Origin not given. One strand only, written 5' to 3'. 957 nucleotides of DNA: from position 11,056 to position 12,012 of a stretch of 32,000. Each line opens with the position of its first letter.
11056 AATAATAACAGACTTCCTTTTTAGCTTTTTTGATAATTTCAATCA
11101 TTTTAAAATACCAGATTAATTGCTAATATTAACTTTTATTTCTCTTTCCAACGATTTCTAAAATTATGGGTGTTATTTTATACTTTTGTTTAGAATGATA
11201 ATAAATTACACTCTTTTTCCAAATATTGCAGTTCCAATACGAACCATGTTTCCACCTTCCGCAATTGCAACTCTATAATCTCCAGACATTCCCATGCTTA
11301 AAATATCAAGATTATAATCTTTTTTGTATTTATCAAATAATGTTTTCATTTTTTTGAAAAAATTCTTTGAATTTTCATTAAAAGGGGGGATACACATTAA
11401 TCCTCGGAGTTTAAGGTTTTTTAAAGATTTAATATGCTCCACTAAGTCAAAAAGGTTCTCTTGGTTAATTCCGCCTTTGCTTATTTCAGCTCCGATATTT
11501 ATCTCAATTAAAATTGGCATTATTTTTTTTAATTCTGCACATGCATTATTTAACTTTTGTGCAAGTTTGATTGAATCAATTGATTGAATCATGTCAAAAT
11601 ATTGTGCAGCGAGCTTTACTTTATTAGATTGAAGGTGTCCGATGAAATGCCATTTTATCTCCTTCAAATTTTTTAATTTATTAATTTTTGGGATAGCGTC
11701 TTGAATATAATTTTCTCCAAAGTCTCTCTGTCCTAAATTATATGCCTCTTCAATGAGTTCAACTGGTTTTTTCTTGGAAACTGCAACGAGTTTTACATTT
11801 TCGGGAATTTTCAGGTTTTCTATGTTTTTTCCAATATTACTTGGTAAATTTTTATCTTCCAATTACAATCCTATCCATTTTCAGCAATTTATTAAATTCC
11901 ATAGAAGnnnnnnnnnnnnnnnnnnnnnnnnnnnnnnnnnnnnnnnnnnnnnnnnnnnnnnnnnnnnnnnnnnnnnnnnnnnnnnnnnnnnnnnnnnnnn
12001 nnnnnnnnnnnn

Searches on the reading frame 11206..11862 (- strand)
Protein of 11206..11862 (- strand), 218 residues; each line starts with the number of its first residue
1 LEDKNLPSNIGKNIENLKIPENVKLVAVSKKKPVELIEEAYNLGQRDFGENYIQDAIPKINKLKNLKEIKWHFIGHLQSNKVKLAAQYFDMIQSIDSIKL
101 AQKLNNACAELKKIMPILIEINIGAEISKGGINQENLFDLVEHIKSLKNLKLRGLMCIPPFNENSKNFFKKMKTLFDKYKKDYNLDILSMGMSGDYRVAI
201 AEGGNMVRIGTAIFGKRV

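Call 3: search_protein_families(library=pfam, proteins=[window:11206-11862:-], max_evalue=0.01)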
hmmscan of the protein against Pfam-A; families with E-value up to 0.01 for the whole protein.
window:11206-11862:- (218 aa): 1 family
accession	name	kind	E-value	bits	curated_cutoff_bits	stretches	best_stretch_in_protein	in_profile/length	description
PF01168.26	Ala_racemase_N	-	3e-24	86.4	24.1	1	10-216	6-218/220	Alanine racemase, N-terminal domain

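Call 4: search_protein_families(library=ncbifam, proteins=[window:11206-11862:-], max_evalue=0.01)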
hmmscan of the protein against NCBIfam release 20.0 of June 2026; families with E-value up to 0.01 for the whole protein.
window:11206-11862:- (218 aa): 5 families
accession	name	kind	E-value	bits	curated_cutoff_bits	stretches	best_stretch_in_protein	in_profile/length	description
TIGR00044.1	TIGR00044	hypoth_equivalog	1.2e-73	247.5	106.25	1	12-217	18-229/229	YggS family pyridoxal phosphate-dependent enzyme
NF040742.1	racem_Orr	exception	3.3e-08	32.9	480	1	50-213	51-221/351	ornithine racemase Orr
TIGR00492.1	alr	equivalog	1.2e-05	24.4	168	1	9-215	11-224/369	alanine racemase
NF000791.0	PRK00053.2-2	equivalog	0.0014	17.9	218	1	106-215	94-212/340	alanine racemase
NF045642.2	HdxyAspAldBhcC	equivalog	0.0085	15.2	690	0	90-164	125-198/387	3-hydroxy-D-aspartate aldolase BhcC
